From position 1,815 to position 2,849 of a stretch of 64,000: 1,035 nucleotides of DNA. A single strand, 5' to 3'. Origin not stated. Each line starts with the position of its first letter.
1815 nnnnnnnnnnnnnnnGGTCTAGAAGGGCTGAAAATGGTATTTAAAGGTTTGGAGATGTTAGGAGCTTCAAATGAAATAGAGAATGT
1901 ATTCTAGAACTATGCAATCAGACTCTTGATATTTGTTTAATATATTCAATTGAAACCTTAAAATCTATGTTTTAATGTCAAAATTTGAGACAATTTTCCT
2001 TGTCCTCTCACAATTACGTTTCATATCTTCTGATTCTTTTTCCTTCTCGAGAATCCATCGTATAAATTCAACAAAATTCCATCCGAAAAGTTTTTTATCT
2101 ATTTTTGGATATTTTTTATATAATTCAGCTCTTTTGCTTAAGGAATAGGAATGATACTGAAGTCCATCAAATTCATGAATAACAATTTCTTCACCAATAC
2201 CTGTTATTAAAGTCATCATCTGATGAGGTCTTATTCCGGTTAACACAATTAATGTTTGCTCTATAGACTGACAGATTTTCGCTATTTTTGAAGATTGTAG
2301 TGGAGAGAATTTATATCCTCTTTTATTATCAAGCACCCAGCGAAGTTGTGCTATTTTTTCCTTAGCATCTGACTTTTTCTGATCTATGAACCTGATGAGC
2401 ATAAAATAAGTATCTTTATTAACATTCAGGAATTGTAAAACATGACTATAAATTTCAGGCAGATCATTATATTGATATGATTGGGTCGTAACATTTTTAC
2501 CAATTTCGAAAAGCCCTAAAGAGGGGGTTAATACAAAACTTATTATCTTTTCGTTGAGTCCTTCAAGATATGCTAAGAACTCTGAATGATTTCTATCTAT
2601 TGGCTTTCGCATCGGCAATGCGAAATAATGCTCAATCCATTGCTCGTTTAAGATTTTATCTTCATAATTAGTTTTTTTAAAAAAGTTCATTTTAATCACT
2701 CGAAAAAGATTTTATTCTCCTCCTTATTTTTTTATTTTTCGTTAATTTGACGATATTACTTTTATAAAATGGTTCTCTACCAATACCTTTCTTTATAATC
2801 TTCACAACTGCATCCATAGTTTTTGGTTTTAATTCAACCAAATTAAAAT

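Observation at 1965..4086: Tightly overlapping four-gene cassette of unknown function, divergent from a small nuclease-like gene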

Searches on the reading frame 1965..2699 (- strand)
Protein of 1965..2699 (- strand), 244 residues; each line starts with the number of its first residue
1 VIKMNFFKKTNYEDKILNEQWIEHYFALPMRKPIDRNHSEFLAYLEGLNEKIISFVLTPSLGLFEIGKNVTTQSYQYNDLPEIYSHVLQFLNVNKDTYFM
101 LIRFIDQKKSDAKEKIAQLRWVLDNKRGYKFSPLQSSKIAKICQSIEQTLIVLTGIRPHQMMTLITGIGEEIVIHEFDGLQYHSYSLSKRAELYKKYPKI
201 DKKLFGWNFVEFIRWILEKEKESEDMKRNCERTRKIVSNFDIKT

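Call 3: search_protein_families(library=pfam, proteins=[window:1965-2699:-], max_evalue=1)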
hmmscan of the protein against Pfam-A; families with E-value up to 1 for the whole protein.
window:1965-2699:- (244 aa): 0 families

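Call 4: search_protein_families(library=padloc, proteins=[window:1965-2699:-], max_evalue=1)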
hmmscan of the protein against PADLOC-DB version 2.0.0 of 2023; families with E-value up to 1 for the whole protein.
window:1965-2699:- (244 aa): 0 families

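Call 5: search_protein_families(library=phrogs, proteins=[window:1965-2699:-], max_evalue=1)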
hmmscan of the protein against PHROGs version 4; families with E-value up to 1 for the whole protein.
window:1965-2699:- (244 aa): 2 families
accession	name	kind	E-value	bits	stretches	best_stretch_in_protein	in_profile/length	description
phrog_29610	-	unknown function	0.021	16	1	191-244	59-113/119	-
phrog_19742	-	unknown function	0.21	12.8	0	57-97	28-68/103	-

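Call 11: search_protein_families(library=ncbifam, proteins=[window:1965-2699:-], max_evalue=1)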
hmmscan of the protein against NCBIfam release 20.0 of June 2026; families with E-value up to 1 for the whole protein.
window:1965-2699:- (244 aa): 1 family
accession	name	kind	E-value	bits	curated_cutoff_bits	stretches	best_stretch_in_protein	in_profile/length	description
TIGR03412.1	iscX_yfhJ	equivalog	0.059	14.1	40.4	1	192-232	11-49/63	Fe-S cluster assembly protein IscX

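Call 12: find_homologous_proteins(query=window:1965-2699:-, max_evalue=0.01)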
Query window:1965-2699:- (244 aa): 7 proteins with E <= 0.01 among 211 candidates.
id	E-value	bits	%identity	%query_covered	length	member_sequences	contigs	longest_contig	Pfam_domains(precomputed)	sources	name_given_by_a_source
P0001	9.6e-160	547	100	100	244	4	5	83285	-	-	-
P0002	1.1e-131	456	84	98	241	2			-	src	-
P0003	2.7e-61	225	48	95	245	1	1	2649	-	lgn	-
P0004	1.4e-34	138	36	91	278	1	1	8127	-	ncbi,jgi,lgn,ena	-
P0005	2.6e-32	130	36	92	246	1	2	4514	-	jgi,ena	-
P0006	2.1e-27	114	47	48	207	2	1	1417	-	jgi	-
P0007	2.9e-11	61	27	93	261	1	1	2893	-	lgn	-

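Call 13: find_encoding_contigs(protein=P0004, flank=8000)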
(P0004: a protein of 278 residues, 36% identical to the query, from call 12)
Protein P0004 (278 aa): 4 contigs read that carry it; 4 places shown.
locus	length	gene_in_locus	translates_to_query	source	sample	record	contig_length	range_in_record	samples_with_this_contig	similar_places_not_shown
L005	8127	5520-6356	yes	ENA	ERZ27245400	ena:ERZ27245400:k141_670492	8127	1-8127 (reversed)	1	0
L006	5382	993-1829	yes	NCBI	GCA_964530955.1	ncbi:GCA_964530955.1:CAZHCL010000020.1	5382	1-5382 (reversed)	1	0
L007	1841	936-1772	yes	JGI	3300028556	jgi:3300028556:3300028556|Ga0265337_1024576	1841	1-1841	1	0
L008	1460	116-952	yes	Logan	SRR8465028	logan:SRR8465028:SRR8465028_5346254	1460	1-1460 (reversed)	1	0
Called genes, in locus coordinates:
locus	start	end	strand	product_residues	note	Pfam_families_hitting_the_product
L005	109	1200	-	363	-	PF02457:DAC, PF10635:DisA-linker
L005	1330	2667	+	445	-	PF00753:Lactamase_B, PF12706:Lactamase_B_2, PF22505:RNase_J_b_CASP, PF07521:RMMBL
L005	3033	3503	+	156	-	-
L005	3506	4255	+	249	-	PF25231:DUF7847 (weak)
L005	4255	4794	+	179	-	PF07669:Eco57I, PF13489:Methyltransf_23 (weak), PF05175:MTS, PF06325:PrmA, PF10354:BMT5-like (faint), PF13847:Methyltransf_31 (faint), PF13649:Methyltransf_25 (faint)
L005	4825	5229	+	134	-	PF02996:Prefoldin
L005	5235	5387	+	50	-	-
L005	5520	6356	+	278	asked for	-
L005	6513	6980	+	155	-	-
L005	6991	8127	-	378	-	?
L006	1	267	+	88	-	?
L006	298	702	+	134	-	PF02996:Prefoldin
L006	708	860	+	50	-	-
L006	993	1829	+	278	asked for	-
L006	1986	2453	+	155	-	-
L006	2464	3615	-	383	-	-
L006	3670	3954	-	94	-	-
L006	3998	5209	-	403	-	PF01867:Cas_Cas1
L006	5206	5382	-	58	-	?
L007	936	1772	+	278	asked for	-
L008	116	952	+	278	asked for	-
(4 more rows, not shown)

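Call 14: find_encoding_contigs(protein=P0005, flank=8000)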
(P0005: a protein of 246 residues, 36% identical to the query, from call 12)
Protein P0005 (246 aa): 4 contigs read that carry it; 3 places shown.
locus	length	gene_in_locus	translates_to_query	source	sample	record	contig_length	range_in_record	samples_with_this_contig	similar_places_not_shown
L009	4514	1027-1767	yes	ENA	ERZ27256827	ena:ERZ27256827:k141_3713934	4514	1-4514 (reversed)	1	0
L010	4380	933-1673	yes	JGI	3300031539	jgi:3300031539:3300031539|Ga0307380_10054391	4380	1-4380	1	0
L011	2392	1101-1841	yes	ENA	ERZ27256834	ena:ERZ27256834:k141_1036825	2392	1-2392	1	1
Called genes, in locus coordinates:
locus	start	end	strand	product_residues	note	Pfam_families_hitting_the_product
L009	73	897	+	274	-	-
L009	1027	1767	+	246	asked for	-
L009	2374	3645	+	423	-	PF13304:AAA_21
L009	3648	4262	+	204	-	PF13707:RloB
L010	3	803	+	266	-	?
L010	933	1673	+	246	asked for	-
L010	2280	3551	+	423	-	PF13304:AAA_21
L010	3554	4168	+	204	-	PF13707:RloB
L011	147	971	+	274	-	-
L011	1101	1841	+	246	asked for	-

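Call 15: find_encoding_contigs(protein=P0003, flank=8000)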
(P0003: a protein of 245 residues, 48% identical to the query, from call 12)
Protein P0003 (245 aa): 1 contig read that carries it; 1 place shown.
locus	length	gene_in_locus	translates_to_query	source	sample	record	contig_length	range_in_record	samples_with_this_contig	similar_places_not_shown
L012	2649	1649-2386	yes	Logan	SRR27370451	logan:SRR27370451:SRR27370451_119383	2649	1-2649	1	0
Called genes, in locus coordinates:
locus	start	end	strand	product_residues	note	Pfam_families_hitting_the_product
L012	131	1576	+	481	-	PF04236:Transp_Tc5_C (faint)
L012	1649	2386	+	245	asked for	-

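Call 40: search_solved_structures(query=A3, max_evalue=10, show_alignments=2)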
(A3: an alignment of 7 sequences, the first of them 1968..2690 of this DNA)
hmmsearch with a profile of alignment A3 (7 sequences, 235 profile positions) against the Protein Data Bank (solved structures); distinct sequences matched with E-value up to 10: 1.
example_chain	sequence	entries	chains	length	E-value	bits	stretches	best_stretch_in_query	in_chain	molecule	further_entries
8bw9_C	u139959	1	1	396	1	12.2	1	189-217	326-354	Dual specificity mitogen-activated protein kinase kinase dSOR1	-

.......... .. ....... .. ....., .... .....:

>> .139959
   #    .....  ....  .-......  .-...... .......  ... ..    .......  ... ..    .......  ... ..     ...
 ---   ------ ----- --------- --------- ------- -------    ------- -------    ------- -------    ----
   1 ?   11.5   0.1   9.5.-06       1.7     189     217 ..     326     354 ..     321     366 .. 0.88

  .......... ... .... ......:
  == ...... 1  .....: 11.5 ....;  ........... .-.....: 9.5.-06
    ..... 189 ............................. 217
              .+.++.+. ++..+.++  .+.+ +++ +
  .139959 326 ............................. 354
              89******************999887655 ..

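Call 43: find_related_loci(query=A3, collection=viral_contigs, flank=5000)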
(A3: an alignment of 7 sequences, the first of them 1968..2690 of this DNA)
Query A3 (241 aa) in viral_contigs; peptide patterns used: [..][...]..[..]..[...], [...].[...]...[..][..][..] (x = any residue, [..] = any of these).
55 stretches matched a pattern, but none encodes a relative of the query by tblastn (E <= 1e-3).

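Call 50: predict_structure(alignment_id=A3)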
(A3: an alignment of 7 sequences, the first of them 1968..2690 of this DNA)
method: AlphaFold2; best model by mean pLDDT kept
length: 241 residues; sequences in the alignment: 7
mean_pLDDT: 82.6   pTM: 0.81
mean pLDDT of the five models: 82.6, 82.3, 81.7, 69.9, 66.5
residues with pLDDT >= 90: 89; 70-90: 124; 50-70: 8; < 50: 20
segments of 3 or more residues with pLDDT < 50: 1-7, 110-122
pLDDT, mean of each block of 10 residues (from residue 1): 45 91 87 82 81 75 80 82 77 84 71 45 76 86 88 85 90 91 96 94 94 95 95 92 76
secondary structure, 60 per line:
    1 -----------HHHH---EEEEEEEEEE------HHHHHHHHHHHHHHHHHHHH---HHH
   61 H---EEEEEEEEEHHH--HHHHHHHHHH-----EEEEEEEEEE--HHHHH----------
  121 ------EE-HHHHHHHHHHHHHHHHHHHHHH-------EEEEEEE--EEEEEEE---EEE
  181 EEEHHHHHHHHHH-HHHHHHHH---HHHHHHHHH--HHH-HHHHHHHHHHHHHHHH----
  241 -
elements in order: H12-15 E19-28 H35-54 H58-61 E65-73 H79-88 E94-103 H106-110 H130-151 E159-165 E168-174 E178-183 H184-193 H195-202 H206-214 H221-236

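Call 53: fold_search(model_id=the predicted structure, library=pdb)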
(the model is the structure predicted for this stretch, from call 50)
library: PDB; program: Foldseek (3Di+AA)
matches with E <= 10: 690; with E <= 0.001: 0
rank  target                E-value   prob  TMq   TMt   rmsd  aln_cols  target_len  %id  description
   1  8s7s_A                4.6e-02  0.12  0.16  0.09  16.6       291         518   11  Vanillyl-alcohol dehydrogenase from Marinicaulis flavus: P151G mutant (released 2025-01-15)
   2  8s7q_A                1.2e-01  0.08  0.16  0.09  17.1       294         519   10  Vanillyl-alcohol dehydrogenase from Marinicaulis flavus: P151I mutant (released 2025-01-15)
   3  7qh2_C                1.9e-01  0.09  0.18  0.10  16.3       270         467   10  Cryo-EM structure of Ldh-EtfAB complex from Acetobacterium woodii (released 2022-06-29)
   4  7pbi_A                2.2e-01  0.06  0.14  0.09  17.3       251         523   10  4-ethylphenol oxidase from Gulosibacter chungangensis: isoeugenol complex (released 2021-09-29)
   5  9exo_C                2.3e-01  0.03  0.11  0.06  23.3       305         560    6  Wzc-K540M-2YE MgADP C1 (released 2025-04-23)
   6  5x5r_A                2.4e-01  0.05  0.13  0.15  16.7       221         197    9  Crystal structure of a hydrolase from Listeria innocua (released 2018-02-21)
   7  3q9d_A                2.9e-01  0.09  0.15  0.20  18.2       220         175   11  Crystal Structure of Cpn0803 from C. pneumoniae. (released 2012-01-11)
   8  1r31_B                3.1e-01  0.20  0.24  0.17  13.9       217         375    8  HMG-CoA reductase from Pseudomonas mevalonii complexed with HMG-CoA (released 2003-10-14)
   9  8s7p_A                3.1e-01  0.07  0.16  0.09  16.0       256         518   10  Vanillyl-alcohol dehydrogenase from Marinicaulis flavus (released 2025-01-15)
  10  6sga_FQ               3.3e-01  0.12  0.20  0.20  20.2       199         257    7  Body domain of the mt-SSU assemblosome from Trypanosoma brucei (released 2019-09-18)
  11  9dcp_A                3.3e-01  0.08  0.21  0.14  17.9       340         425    9  Structure of PmHMGR bound to mevalonate, CoA and NAD 1 minute after reaction initiation at pH 9 (released 2026-03-18)
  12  3n5f_A                3.6e-01  0.13  0.22  0.15  14.0       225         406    8  Crystal Structure of L-N-carbamoylase from Geobacillus stearothermophilus CECT43 (released 2011-05-25)
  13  9r6b_I                3.6e-01  0.02  0.11  0.07  26.5       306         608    9  CPS secretion pathway Wza-Wzc (Conf 4) (released 2026-03-04)
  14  9y1o_H                3.9e-01  0.04  0.12  0.15  18.9       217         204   10  The structure of the Plasmodium falciparum 20S proteasome (released 2025-10-08)
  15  1t02_A                4.1e-01  0.21  0.22  0.16  10.2       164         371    8  Crystal structure of a Statin bound to class II HMG-CoA reductase (released 2004-08-03)
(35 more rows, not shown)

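Call 72: fold_search(model_id=the predicted structure, library=viral)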
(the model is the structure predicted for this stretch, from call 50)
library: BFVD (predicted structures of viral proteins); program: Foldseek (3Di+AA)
matches with E <= 10: 834; with E <= 0.001: 0
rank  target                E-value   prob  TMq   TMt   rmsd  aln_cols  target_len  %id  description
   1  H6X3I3                7.2e-03  0.77  0.23  0.31  11.9       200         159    8  Uncharacterized protein [Klebsiella phage vB_KleM_RaK2]
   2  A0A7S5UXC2            7.7e-03  0.44  0.17  0.17  12.8       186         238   10  (no name in the UniProt tables at hand)
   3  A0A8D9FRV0            2.6e-02  0.21  0.17  0.22  15.5       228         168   12  UVR domain-containing protein [uncultured marine phage]
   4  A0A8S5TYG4            1.1e-01  0.11  0.17  0.13  19.3       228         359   10  Replication associated protein [Siphoviridae sp. ctDsE1]
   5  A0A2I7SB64            1.2e-01  0.15  0.19  0.20  13.7       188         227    9  (no name in the UniProt tables at hand)
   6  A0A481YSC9            1.3e-01  0.28  0.21  0.33  11.5       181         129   11  Uncharacterized protein [Marseillevirus LCMAC101]
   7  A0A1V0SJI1            1.3e-01  0.08  0.15  0.16  19.3       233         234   12  Uncharacterized protein [Klosneuvirus KNV1]
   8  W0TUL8                1.6e-01  0.35  0.15  0.34   6.9        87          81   18  Uncharacterized protein [Staphylococcus phage phiSA12]
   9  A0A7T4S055            1.6e-01  0.30  0.19  0.22  13.3       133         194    8  53K protein [Pacific black duck aviadenovirus]
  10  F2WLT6                1.7e-01  0.06  0.14  0.16  18.0       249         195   11  Putative serine/threonine protein kinase [Lausannevirus]
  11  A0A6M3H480            1.9e-01  0.11  0.20  0.26  13.1       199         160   10  (no name in the UniProt tables at hand)
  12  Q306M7                2.3e-01  0.08  0.14  0.13  16.4       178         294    7  Polyprotein (Fragment) [Bell pepper alphaendornavirus]
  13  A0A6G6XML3            2.4e-01  0.10  0.14  0.08  17.3       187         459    9  (no name in the UniProt tables at hand)
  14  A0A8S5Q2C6            2.5e-01  0.08  0.17  0.17  17.2       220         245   10  Replication gene A protein [Siphoviridae sp. ctOrJ23]
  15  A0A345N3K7            2.7e-01  0.10  0.17  0.20  18.5       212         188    8  (no name in the UniProt tables at hand)
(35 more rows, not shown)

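Call 75: find_encoding_contigs(protein=P0007, flank=4000, max_places=3)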
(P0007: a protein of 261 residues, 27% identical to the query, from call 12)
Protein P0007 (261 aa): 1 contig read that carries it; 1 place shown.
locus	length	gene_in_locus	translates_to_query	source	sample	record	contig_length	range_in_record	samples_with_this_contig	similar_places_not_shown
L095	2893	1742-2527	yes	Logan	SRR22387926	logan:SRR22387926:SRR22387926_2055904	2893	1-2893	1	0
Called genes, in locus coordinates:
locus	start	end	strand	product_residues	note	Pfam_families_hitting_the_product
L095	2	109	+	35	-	?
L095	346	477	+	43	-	-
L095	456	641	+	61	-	-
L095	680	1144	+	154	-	-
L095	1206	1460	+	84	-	-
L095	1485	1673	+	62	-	-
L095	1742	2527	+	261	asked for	-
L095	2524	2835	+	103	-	-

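Call 80: search_protein_families(library=pfam, proteins=[L095:680-1141:+, L009:73-894:+, L005:6513-6977:+], max_evalue=0.01)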
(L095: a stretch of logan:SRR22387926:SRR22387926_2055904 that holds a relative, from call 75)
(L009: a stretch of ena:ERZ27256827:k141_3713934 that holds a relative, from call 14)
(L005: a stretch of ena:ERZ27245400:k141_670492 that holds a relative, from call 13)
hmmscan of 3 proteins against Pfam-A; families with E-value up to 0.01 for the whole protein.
L095:680-1141:+ (154 aa): 0 families

L009:73-894:+ (274 aa): 0 families

L005:6513-6977:+ (155 aa): 1 family
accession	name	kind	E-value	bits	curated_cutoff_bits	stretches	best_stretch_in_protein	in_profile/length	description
PF04893.22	Yip1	-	0.00091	19.6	28.6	1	32-142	33-143/173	Yip1 domain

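Call 88: search_protein_families(library=pfam, alignment_id=A3, max_evalue=0.1)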
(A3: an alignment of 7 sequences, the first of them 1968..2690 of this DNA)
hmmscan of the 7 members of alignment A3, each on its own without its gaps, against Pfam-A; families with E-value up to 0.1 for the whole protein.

A. member 1, window:1968-2690:- (241 aa): 0 families

B. families by the number of members that match (of 7 scanned): 2 families
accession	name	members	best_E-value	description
PF09846.14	OapB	2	0.042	Origin-associated protein OapB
PF04384.18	Fe-S_assembly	1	0.018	Iron-sulphur cluster assembly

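Call 89: search_protein_families(library=pfam, proteins=[P0002, P0003, P0004, P0005, P0006, P0007], max_evalue=0.5)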
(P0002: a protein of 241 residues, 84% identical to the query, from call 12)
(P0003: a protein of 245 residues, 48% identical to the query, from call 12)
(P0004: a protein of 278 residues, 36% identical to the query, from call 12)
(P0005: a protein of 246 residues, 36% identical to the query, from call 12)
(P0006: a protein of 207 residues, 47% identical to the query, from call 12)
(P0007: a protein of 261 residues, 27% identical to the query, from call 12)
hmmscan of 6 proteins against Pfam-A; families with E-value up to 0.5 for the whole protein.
P0002 (241 aa): 2 families
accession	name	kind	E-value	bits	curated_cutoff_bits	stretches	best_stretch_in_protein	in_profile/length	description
PF09846.14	OapB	-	0.061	13.7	27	1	144-193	20-69/104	Origin-associated protein OapB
PF02020.24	W2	-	0.16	12.5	30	0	208-222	64-78/79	eIF4-gamma/eIF5/eIF2-epsilon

P0003 (245 aa): 1 family
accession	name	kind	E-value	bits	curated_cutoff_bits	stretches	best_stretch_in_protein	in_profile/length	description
PF09846.14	OapB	-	0.042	14.2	27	1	156-197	28-69/104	Origin-associated protein OapB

P0004 (278 aa): 0 families

P0005 (246 aa): 1 family
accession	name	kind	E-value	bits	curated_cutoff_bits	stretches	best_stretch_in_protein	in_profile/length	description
PF06124.16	DUF960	-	0.24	12.4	25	1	149-197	30-78/94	Staphylococcal protein of unknown function (DUF960)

P0006 (207 aa): 1 family
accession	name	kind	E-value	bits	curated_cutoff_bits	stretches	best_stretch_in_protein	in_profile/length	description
PF04384.18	Fe-S_assembly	-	0.018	16.1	25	1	154-190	12-46/64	Iron-sulphur cluster assembly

P0007 (261 aa): 0 families

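Call 93: search_protein_families(library=padloc, proteins=[L009:2374-3642:+, L009:3648-4259:+, L006:2467-3615:-, L006:4001-5209:-, L095:680-1141:+], max_evalue=0.001)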
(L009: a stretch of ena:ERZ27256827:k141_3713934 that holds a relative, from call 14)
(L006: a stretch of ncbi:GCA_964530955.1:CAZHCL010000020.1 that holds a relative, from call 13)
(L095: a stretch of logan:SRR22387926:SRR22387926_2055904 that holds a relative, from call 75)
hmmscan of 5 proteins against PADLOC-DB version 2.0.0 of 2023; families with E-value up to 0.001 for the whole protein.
L009:2374-3642:+ (423 aa): 25 families
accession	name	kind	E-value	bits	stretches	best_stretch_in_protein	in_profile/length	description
PDLC02335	AbiLi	-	2.9e-95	317.1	1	1-420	49-290/326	AbiLi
PDLC02980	AriA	-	1.7e-28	98.5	1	48-364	2-304/304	-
PDLC04426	PDC-M12A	-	2.2e-22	78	2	1-202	1-191/369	-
PDLC02979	AriA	-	1.1e-11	43.1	1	1-361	1-371/373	-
PDLC04176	HEC-01A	-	7.4e-10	36.7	1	48-181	26-161/371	-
PDLC04180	HEC-01A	-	3e-09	34.5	1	297-380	256-338/382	-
PDLC04391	PDC-M07A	-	5.5e-09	33.5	1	291-388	279-375/412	-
PDLC00285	PtuA1|PtuA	-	2e-08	31.9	1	32-361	15-328/432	AAA ATPase domain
PDLC04393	PDC-M07A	-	9.7e-08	29.4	1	297-392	289-383/435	-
PDLC04178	HEC-01A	-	1.9e-07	28.5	0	317-377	288-345/399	-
PDLC04392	PDC-M07A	-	2.5e-07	28.1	0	48-71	24-47/432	-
PDLC04427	PDC-M12A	-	9.1e-07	26.6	1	292-375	200-282/316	-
PDLC04175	HEC-01A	-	9.5e-07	26.2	1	48-151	28-131/363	-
PDLC04570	PDC-M31A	-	2.9e-06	24.7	1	316-415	289-393/395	-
PDLC04179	HEC-01A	-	4.1e-06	24.2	0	290-379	334-419/459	-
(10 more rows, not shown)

L009:3648-4259:+ (204 aa): 1 family
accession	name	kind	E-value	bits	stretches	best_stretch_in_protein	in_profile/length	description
PDLC02337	AbiLii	-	7.2e-31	106.1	1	5-201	21-90/170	AbiLii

L006:2467-3615:- (383 aa): 5 families
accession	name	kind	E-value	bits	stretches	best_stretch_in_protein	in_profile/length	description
PDLC01092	C3a198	-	1.6e-06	25.3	0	10-73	247-311/523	TPR protein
PDLC02907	TPR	-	6.2e-06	23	0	141-199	621-679/864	-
PDLC04781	PDC-M71B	-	1.1e-05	22.3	0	9-74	360-425/515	-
PDLC01172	TPR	-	1.3e-05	22.2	0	270-301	90-121/448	TPR repeats containing protein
PDLC01101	PrimPol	-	0.00046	17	0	147-207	46-106/490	adaptation polymerase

L006:4001-5209:- (403 aa): 32 families (the best 25 are shown)
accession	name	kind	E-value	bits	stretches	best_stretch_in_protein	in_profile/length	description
PDLC01608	Cas1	-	9.3e-68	226.7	1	5-293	2-275/276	"CAS-I,CAS-II,CAS-III,CAS-IV,CAS-V,CAS-VI; acquisition_1"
PDLC01248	Cas1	-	1.5e-62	209.8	1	44-326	31-289/289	"CAS-I,CAS-II,CAS-III,CAS-IV,CAS-V,CAS-VI; acquisition_1"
PDLC00927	Cas1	-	8.6e-58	194.1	1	44-328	34-323/327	CRISPR-associated endonuclease Cas1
PDLC00928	Cas1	-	2.9e-54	182.2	1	36-326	26-315/315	Cas1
PDLC01449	Cas1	-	2.5e-51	172.6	1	44-328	34-284/285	"CAS-I,CAS-II,CAS-III,CAS-IV,CAS-V,CAS-VI; acquisition_1"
PDLC01249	Cas1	-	2.8e-50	169.2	1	44-270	31-246/246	"CAS-I,CAS-II,CAS-III,CAS-IV,CAS-V,CAS-VI; acquisition_1"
PDLC02025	Cas1d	-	1.5e-48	163.9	1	41-323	33-303/316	-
PDLC01747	Cas1g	-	6.6e-46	155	1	39-330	227-516/523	-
PDLC01743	Cas1c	-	1.4e-42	144.1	1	44-326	39-326/337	-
PDLC02063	Cas1_IIIb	-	2.2e-39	133.5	1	44-334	344-613/617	-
PDLC02064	Cas1a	-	1.5e-38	131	1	1-265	1-234/277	-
PDLC01334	Cas1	-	5.6e-38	129.1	1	45-299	38-298/336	"CAS-I,CAS-II,CAS-III,CAS-IV,CAS-V,CAS-VI; acquisition_1"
PDLC00923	Cas1c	-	6.7e-38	128.8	1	45-299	39-301/340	"CRISPR-associated endonuclease Cas1, subtype I-C/DVULG"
PDLC02066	Cas1b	-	2e-36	123.9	1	9-326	8-321/322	-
PDLC01742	Cas1b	-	2.7e-36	123.7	1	44-316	35-305/326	-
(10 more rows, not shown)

L095:680-1141:+ (154 aa): 0 families
